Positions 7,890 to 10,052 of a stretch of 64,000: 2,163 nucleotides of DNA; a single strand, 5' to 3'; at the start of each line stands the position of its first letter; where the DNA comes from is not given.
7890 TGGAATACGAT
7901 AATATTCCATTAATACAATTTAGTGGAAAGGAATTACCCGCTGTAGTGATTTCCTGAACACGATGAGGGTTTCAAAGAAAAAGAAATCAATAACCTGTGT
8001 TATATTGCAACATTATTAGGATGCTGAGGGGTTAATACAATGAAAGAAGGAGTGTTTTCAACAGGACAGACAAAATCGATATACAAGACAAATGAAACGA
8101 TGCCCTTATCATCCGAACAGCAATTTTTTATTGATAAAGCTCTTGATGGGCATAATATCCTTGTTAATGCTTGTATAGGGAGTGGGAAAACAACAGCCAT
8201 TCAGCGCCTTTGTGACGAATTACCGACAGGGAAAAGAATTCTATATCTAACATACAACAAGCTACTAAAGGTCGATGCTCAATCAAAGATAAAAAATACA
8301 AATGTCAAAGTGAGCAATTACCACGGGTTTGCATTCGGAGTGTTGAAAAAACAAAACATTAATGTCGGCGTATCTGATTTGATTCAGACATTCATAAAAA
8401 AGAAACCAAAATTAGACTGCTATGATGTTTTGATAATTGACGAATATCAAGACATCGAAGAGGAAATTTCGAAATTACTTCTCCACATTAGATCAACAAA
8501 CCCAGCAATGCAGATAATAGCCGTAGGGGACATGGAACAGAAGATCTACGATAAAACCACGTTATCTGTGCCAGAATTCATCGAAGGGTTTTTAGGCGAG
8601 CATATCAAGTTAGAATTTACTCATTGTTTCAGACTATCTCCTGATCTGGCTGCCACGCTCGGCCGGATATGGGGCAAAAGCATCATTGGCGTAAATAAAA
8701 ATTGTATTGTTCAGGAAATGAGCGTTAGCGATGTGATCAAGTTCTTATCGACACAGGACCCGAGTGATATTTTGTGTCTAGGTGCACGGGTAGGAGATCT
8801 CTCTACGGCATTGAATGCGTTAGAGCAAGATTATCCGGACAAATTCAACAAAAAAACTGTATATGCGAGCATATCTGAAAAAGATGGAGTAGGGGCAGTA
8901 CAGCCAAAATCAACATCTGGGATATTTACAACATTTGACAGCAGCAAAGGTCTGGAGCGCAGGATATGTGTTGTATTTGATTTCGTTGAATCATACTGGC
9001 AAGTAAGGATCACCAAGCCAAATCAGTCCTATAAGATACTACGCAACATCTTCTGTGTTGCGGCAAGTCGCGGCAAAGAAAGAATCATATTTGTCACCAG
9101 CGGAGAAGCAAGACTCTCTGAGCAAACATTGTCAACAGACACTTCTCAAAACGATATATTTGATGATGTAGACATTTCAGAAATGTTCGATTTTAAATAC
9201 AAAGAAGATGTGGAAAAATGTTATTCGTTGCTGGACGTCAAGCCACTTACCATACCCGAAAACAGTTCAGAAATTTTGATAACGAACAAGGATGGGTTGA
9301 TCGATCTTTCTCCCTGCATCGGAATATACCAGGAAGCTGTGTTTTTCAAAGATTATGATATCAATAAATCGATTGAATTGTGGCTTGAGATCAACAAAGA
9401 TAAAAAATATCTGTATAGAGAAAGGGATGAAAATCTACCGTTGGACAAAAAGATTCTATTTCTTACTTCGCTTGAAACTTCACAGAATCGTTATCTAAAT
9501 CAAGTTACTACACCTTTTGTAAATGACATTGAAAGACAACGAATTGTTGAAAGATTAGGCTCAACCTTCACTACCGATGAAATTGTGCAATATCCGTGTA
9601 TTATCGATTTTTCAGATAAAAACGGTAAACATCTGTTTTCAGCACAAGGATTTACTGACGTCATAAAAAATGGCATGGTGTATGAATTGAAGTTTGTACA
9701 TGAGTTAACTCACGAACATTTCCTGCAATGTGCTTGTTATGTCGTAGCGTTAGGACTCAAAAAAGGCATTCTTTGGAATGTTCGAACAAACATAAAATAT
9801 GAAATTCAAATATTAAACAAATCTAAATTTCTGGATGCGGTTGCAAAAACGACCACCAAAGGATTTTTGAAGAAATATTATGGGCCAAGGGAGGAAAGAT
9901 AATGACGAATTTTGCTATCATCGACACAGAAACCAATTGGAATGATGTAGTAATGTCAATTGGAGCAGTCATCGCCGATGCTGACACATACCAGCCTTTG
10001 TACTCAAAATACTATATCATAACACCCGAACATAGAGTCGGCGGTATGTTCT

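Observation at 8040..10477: Coupled helicase-nuclease fusion plus stand-alone DEDDh exonuclease: candidate uncharacterised defence module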

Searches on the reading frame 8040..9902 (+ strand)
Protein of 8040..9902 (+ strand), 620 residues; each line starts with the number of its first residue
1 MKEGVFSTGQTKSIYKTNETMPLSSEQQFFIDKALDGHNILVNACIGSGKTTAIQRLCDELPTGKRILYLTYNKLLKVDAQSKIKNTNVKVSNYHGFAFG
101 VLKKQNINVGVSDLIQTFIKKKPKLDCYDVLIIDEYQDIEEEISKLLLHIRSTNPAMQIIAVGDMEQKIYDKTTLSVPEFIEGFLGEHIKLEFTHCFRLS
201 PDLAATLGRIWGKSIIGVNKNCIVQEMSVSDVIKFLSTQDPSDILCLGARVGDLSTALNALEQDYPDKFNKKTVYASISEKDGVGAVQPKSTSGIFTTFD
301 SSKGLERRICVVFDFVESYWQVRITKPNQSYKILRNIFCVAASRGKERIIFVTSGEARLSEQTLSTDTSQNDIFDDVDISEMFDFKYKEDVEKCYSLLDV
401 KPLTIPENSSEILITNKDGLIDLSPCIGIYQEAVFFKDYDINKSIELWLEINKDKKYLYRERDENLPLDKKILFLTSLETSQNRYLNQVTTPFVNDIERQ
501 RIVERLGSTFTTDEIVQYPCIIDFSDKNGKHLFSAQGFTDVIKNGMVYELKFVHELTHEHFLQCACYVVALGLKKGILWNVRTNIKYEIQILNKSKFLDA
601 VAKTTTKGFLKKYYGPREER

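Call 4: search_protein_families(library=pfam, proteins=[window:8040-9902:+], max_evalue=1)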
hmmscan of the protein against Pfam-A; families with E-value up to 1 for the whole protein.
window:8040-9902:+ (620 aa): 14 families
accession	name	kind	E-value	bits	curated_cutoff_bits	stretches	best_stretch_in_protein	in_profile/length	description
PF13245.12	AAA_19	-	4.1e-13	50.1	25.1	1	30-170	4-131/134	AAA domain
PF00580.27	UvrD-helicase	-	1.7e-07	31.6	23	2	128-170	213-253/271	UvrD/REP helicase N-terminal domain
PF00270.35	DEAD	-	1.1e-06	28.9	26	1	26-153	3-145/167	DEAD/DEAH box helicase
PF13401.12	AAA_22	-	1.2e-05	26.1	27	1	40-163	8-122/130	AAA domain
PF01443.25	Viral_helicase1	-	1.2e-05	25.7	21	1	40-180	1-111/228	Viral superfamily 1 RNA helicase core domain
PF13366.12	PDDEXK_3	-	0.00021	22.1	22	1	541-589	66-114/117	PD-(D/E)XK nuclease superfamily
PF25199.1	nSTAND_NTPase5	-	0.004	17.4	34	1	38-74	42-80/145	Novel STAND NTPase 5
PF04851.21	ResIII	-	0.0044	17.4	22.5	1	23-136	4-134/164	Type III restriction enzyme, res subunit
PF13604.12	AAA_30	-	0.005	17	27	1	23-167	2-127/191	AAA domain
PF13173.12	AAA_14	-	0.0069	16.8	27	1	48-170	13-104/129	AAA domain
PF13479.12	AAA_24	-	0.016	15.5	27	1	44-145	9-82/195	AAA domain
PF02492.25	cobW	-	0.043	13.8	20.7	1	40-83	3-47/180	CobW/HypB/UreG, nucleotide-binding domain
PF19842.5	YqeC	-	0.15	12.7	27.6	1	47-83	5-43/145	YqeC protein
PF03266.21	NTPase_1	-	0.18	12.1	23.9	0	39-152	1-120/168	NTPase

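Call 5: search_protein_families(library=padloc, proteins=[window:8040-9902:+], max_evalue=1)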
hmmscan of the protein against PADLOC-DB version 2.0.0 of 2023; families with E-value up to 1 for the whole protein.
window:8040-9902:+ (620 aa): 36 families (the best 25 are shown)
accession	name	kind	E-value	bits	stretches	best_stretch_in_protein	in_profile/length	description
PDLC00109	GajB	-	3.1e-13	47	2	40-103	9-75/647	UrvD helicase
PDLC00135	GajB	-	3.3e-12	44.1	2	126-173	168-216/603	UrvD helicase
PDLC00122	GajB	-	6.5e-12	43.1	3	113-171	153-205/502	UrvD helicase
PDLC00117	GajB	-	9e-12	42.3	2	128-171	219-261/604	UrvD helicase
PDLC00123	GajB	-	2.5e-11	40.9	2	128-185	177-231/540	UrvD helicase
PDLC00127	GajB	-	4.4e-11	40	2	129-198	203-276/594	UrvD helicase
PDLC00104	GajB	-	4.2e-10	37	2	126-171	164-206/574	UrvD helicase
PDLC00129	GajB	-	1e-09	35.6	2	128-223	227-321/594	UrvD helicase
PDLC00107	GajB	-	1.4e-09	35.1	2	36-110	27-122/587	UrvD helicase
PDLC03802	RTasHel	-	2.7e-09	34.4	2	126-187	191-248/675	DRT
PDLC00113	GajB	-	4.1e-09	33.5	2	127-174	175-223/579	UrvD helicase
PDLC01087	C3a187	-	1.2e-08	32.3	1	26-312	200-516/559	NERD+UvrD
PDLC00125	GajB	-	3.6e-08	30.6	1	125-186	226-287/669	UrvD helicase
PDLC00103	GajB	-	1.7e-07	28.5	2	127-170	211-253/612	UrvD helicase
PDLC00106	GajB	-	8.7e-07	25.8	2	21-58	2-38/577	UrvD helicase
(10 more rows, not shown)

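Call 6: search_protein_families(library=phrogs, proteins=[window:8040-9902:+], max_evalue=1)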
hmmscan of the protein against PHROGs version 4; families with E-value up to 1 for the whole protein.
window:8040-9902:+ (620 aa): 12 families
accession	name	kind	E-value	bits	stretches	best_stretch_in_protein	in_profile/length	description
phrog_1967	-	DNA, RNA and nucleotide metabolism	3.4e-29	103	2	9-111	139-246/776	DNA helicase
phrog_325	-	DNA, RNA and nucleotide metabolism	8.1e-09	35.3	1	10-167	458-613/986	Dda-like helicase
phrog_16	-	DNA, RNA and nucleotide metabolism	4.1e-06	26.3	1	12-161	262-411/986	DNA helicase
phrog_6891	-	other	3.9e-05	24.4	1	16-163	21-156/310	ATPase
phrog_4412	-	DNA, RNA and nucleotide metabolism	0.0015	18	1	15-167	323-459/743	exonuclease V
phrog_170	-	other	0.0027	18.2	1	13-61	66-115/323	PhoH-like phosphate starvation-inducible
phrog_1706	-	DNA, RNA and nucleotide metabolism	0.0071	16.8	1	533-582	120-185/293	CRISPR/Cas system associated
phrog_761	-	other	0.0082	16.8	1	36-63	18-45/362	thymidylate kinase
phrog_168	-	DNA, RNA and nucleotide metabolism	0.016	15.9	1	30-161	36-135/314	clamp loader of DNA polymerase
phrog_25471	-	unknown function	0.087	13.9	1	23-145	3-138/162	-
phrog_24469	-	unknown function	0.2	12.3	1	410-437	23-47/63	-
phrog_36364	-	unknown function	0.43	9.9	0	316-379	220-280/619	-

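Call 7: search_protein_families(library=ncbifam, proteins=[window:8040-9902:+], max_evalue=1)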
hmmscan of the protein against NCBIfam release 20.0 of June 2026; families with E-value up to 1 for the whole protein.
window:8040-9902:+ (620 aa): 10 families
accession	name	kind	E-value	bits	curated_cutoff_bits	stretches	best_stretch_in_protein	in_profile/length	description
NF008276.0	PRK11054.1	equivalog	4.5e-07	28.7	543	1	127-171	430-474/684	DNA helicase IV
TIGR02785.1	addA_Gpos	equivalog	2.4e-05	22.4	707.65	2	87-170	356-432/1234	helicase-exonuclease AddAB subunit AddA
TIGR02788.1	VirB11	equivalog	0.00027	20.1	249.95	1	19-80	123-187/308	P-type DNA transfer ATPase VirB11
TIGR03015.1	pepcterm_ATPase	hypoth_equivalog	0.00053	19.5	324.5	1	40-166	46-166/269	XrtA/PEP-CTERM system-associated ATPase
TIGR04256.1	GxxExxY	subfamily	0.00081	19.7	35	1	541-583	65-107/116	GxxExxY protein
NF008348.1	PRK11131.1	equivalog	0.0019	15.5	1400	1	15-139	61-192/1287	ATP-dependent RNA helicase HrpA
TIGR01967.1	DEAH_box_HrpA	equivalog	0.0033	15.1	722.75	1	15-68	60-113/1284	ATP-dependent RNA helicase HrpA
NF042913.1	CyRepA1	equivalog_domain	0.012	14.5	200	1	40-136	5-94/595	plasmid replication protein, CyRepA1 family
TIGR01448.2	helicase_RecD2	equivalog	0.042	12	500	0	124-167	405-446/713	SF1B family DNA helicase RecD2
TIGR00073.1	hypB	equivalog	0.12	11.8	121.2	0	44-92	37-84/217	hydrogenase nickel incorporation protein HypB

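Call 11: find_homologous_proteins(query=window:8040-9902:+)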
Query window:8040-9902:+ (620 aa): 1925 proteins with E <= 0.001 among 8000 candidates; the best 120 are listed.
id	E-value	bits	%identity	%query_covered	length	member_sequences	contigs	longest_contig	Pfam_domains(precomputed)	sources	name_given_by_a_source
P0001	0.0e+0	1400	100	100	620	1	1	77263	PF00270.36,PF01443.25,PF13245.13,PF13401.13,PF00580.28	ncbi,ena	-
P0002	0.0e+0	1034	75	98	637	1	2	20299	PF01443.25,PF13245.13,PF13366.13,PF13401.13,PF00580.28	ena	-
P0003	0.0e+0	1032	74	100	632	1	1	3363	PF00270.36,PF01443.25,PF13245.13,PF13401.13,PF00580.28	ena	-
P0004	0.0e+0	1018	76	97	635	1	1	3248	PF00270.36,PF01443.25,PF13245.13,PF13401.13,PF00580.28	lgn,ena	-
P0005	0.0e+0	1011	74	97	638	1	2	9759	PF00270.36,PF01443.25,PF13245.13,PF00580.28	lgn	-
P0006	1.9e-297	1006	74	98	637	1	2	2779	PF01443.25,PF13245.13,PF13401.13,PF00580.28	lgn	-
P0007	1.2e-296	1003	74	96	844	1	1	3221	PF00270.36,PF01443.25,PF13245.13,PF00580.28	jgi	jgi:calcineurin-like phosphoesterase family protein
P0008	1.1e-295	1000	74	97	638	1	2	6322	PF00270.36,PF01443.25,PF13245.13,PF13366.13,PF13401.13,PF00580.28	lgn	-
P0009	3.1e-291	985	72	96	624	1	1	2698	PF01443.25,PF13245.13,PF13366.13,PF13401.13,PF00580.28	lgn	-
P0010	1.0e-287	974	72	96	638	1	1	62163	PF01443.25,PF13245.13,PF13366.13,PF00580.28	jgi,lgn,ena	-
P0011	1.5e-286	970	72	96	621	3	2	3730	PF01443.25,PF13245.13,PF13366.13,PF00580.28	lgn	-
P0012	5.6e-285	965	71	97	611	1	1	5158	PF01443.25,PF13245.13,PF00580.28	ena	-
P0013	2.4e-283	959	71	97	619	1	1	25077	PF01443.25,PF13245.13,PF00580.28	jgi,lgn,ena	-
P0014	2.0e-281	953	73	97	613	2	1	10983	PF00270.36,PF13245.13,PF13366.13,PF00580.28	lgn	-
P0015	9.1e-280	947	68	97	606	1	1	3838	PF00270.36,PF01443.25,PF13245.13,PF00580.28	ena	-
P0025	3.2e-269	912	69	95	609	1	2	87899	PF01443.25,PF13245.13,PF13366.13,PF13401.13,PF00580.28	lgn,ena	-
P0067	9.4e-245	832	63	96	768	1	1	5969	PF00270.36,PF21196.4,PF13604.13,PF13245.13,PF00580.28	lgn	-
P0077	9.1e-243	825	63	96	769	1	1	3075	PF00270.36,PF21196.4,PF13604.13,PF13245.13,PF00580.28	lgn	-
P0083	2.7e-242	824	62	96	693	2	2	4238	PF00270.36,PF21196.4,PF13604.13,PF13245.13,PF00580.28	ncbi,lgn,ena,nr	ncbi:MAG: AAA family ATPase [Ruminococcus sp.]|nr:AAA family ATPase [Ruminococcus sp.]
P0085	3.6e-242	823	63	96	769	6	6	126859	PF21196.4,PF13604.13,PF13245.13,PF00580.28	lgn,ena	-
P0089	4.2e-242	823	64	97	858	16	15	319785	PF00270.36,PF01443.25,PF13604.13,PF13245.13,PF13366.13,PF00580.28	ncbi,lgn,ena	-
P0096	1.4e-241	821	63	96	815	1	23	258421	PF00270.36,PF01443.25,PF13245.13,PF13366.13,PF13401.13,PF00580.28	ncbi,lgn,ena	-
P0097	1.6e-241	821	62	97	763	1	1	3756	PF00270.36,PF21196.4,PF13604.13,PF13245.13,PF00580.28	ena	-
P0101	3.4e-241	820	62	96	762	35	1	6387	PF00270.36,PF21196.4,PF13604.13,PF13245.13,PF00580.28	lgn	-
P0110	5.5e-241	819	63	97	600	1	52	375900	PF00270.36,PF13245.13,PF13401.13,PF00580.28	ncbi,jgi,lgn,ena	-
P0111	6.9e-241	819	62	96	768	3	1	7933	PF00270.36,PF21196.4,PF13604.13,PF13245.13,PF13366.13,PF00580.28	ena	-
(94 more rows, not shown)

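Call 12: search_dna_similar(query=window:8040-9899:+, collection=phages, mode=protein, max_rows=25)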
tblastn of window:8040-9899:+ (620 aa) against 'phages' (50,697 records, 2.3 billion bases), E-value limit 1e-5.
No match.

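Call 13: search_dna_similar(query=window:8040-9899:+, collection=plasmids, mode=protein, max_rows=25)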
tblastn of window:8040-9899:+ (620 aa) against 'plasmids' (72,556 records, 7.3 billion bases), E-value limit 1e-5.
Records with a match: 3; places in all: 3; records where one place covers at least 80% of the query: 2.
Best place of each record, by identity: <60% 3.
By first word of the organism name: Rhodococcus 1; Gordonia 1; Micromonospora 1.
By predicted mobility (MOB-suite, as given by PLSDB): mobilizable 2; non-mobilizable 1.
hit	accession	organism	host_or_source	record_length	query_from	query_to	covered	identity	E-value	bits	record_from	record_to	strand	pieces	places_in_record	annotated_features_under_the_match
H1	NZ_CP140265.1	Rhodococcus fascians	cell culture,garbage dump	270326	21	607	95%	37.6%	2e-119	398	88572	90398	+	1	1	AAA family ATPase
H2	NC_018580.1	Gordonia sp. KTR9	-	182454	23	607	94%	37.4%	7e-119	396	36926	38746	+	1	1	AAA family ATPase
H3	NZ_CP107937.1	Micromonospora zamorensis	-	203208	22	121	16%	36.0%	3e-8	65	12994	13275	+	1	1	UvrD-helicase domain-containing protein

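Call 14: get_annotated_region(hit=H1, flank=8000)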
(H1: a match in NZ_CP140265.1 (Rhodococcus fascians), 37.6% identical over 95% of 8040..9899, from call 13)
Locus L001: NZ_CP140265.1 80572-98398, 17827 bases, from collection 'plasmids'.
description: Rhodococcus fascians strain GS01 plasmid pGS01, complete sequence
organism: Rhodococcus fascians (NCBI taxid 1828)
taxonomy: Bacteria; Actinomycetota; Actinomycetes; Mycobacteriales; Nocardiaceae; Rhodococcus; Rhodococcus fascians
host: -; source: cell culture,garbage dump; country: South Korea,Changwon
typing (MOB-suite, as given by PLSDB): mobilizable; relaxase MOBP
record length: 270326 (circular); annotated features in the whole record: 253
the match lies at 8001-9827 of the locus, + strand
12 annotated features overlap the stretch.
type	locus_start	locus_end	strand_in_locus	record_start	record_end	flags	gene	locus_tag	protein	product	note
CDS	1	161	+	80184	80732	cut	-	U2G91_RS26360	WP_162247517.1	6-carboxytetrahydropterin synthase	-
CDS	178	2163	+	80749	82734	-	-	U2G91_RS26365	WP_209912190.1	RNB domain-containing ribonuclease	-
CDS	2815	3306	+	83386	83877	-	-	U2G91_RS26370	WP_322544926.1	hypothetical protein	-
CDS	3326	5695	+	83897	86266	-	-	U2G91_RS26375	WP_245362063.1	DNA topoisomerase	GO:0006265 - DNA topological change [Evidence IEA]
CDS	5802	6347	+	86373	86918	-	-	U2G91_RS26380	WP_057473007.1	hypothetical protein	-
CDS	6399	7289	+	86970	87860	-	-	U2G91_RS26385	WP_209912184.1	hypothetical protein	-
CDS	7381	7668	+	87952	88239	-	-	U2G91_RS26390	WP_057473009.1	helix-turn-helix domain-containing protein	-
CDS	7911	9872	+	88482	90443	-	-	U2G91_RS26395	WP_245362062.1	AAA family ATPase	-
CDS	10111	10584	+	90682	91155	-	-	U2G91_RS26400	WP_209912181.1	hypothetical protein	-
CDS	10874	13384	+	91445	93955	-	-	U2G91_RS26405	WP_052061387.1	hypothetical protein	-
CDS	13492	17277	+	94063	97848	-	-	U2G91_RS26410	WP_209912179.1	hypothetical protein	-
CDS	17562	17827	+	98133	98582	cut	-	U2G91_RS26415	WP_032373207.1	hypothetical protein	-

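Call 15: get_annotated_region(hit=H2, flank=8000)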
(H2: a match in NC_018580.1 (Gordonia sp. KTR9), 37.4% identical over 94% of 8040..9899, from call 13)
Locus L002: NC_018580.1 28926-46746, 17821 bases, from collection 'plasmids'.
description: Gordonia sp. KTR9 plasmid pGKT2, complete sequence
organism: Gordonia sp. KTR9 (NCBI taxid 337191)
taxonomy: Bacteria; Actinomycetota; Actinomycetes; Mycobacteriales; Gordoniaceae; Gordonia; Gordonia sp. KTR9
host: -; source: -; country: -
typing (MOB-suite, as given by PLSDB): mobilizable; replicon rep_cluster_394; relaxase MOBP
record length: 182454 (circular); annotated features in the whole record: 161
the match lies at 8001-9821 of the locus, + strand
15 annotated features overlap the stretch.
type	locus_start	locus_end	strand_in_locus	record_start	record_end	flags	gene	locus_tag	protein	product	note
CDS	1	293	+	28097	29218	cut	-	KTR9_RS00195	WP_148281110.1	hypothetical protein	-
CDS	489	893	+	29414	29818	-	-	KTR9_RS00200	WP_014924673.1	hypothetical protein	-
CDS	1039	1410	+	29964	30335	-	-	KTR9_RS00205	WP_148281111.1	hypothetical protein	-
CDS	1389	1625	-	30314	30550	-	-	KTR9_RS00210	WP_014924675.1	hypothetical protein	-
CDS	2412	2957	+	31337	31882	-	-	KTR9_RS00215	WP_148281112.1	6-carboxytetrahydropterin synthase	-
CDS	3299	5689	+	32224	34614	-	-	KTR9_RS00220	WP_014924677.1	DNA topoisomerase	GO:0006265 - DNA topological change [Evidence IEA]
CDS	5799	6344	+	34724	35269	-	-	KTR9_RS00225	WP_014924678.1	hypothetical protein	-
CDS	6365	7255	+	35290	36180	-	-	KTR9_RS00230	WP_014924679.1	hypothetical protein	-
CDS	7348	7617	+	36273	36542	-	-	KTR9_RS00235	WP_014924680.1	helix-turn-helix domain-containing protein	-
CDS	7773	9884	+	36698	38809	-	-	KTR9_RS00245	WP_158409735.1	AAA family ATPase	-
CDS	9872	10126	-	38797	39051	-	-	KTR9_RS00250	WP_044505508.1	hypothetical protein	-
CDS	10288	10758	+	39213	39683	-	-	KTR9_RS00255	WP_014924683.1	hypothetical protein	-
CDS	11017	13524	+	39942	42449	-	-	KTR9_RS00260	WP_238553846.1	hypothetical protein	-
CDS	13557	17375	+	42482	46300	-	-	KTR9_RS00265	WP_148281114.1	hypothetical protein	-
CDS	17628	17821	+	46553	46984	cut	-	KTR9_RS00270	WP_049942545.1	hypothetical protein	-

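Call 16: find_encoding_contigs(protein=P0001, flank=10000, max_places=3)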
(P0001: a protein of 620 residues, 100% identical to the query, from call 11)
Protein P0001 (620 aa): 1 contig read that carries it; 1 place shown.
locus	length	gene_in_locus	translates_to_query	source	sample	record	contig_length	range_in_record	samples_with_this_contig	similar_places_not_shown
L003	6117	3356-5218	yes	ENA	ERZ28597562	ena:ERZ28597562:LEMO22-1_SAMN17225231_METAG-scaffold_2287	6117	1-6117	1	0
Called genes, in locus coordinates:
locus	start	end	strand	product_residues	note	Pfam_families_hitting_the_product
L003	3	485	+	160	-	?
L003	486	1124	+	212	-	PF01300:Sua5_yciO_yrdC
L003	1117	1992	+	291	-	-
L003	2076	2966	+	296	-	PF00557:Peptidase_M24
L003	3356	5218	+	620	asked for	PF00270:DEAD (weak), PF00580:UvrD-helicase (faint), PF13245:AAA_19, PF13401:AAA_22 (faint), PF01443:Viral_helicase1 (faint)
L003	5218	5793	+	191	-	-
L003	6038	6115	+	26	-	?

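Call 18: find_encoding_contigs(protein=P0010, flank=10000, max_places=3)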
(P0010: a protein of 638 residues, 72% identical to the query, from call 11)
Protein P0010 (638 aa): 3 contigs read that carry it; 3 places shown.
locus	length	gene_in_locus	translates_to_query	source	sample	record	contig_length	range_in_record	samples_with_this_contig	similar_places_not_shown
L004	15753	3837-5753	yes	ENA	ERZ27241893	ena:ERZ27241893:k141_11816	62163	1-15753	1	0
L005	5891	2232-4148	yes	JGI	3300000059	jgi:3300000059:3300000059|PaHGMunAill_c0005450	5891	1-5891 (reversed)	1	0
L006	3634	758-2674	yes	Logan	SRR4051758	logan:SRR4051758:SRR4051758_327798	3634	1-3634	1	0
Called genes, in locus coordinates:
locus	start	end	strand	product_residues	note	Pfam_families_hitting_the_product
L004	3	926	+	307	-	?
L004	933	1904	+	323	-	PF03186:CobD_Cbib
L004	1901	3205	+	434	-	PF00155:Aminotran_1_2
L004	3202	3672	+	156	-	-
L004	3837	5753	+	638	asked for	PF00580:UvrD-helicase (faint), PF01443:Viral_helicase1 (weak), PF13245:AAA_19, PF13366:PDDEXK_3 (weak)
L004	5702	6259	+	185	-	-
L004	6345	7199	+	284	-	PF01149:Fapy_DNA_glyco, PF06831:H2TH, PF06827:zf-FPG_IleRS (weak)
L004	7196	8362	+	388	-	PF07075:NamZ_N, PF20732:NamZ_C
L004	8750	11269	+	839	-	PF03030:H_PPase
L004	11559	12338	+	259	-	PF03099:BPL_LplA_LipB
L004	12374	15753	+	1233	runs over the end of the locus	PF00289:Biotin_carb_N, PF02222:ATP-grasp, PF02786:CPSase_L_D2, PF07478:Dala_Dala_lig_C, PF02785:Biotin_carb_C, PF02436:PYC_OADA, PF00364:Biotin_lipoyl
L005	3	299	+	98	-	?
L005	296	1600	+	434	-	PF00155:Aminotran_1_2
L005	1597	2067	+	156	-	-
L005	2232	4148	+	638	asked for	PF00580:UvrD-helicase (faint), PF01443:Viral_helicase1 (weak), PF13245:AAA_19, PF13366:PDDEXK_3 (weak)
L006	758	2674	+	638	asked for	PF00580:UvrD-helicase (faint), PF01443:Viral_helicase1 (weak), PF13245:AAA_19, PF13366:PDDEXK_3 (weak)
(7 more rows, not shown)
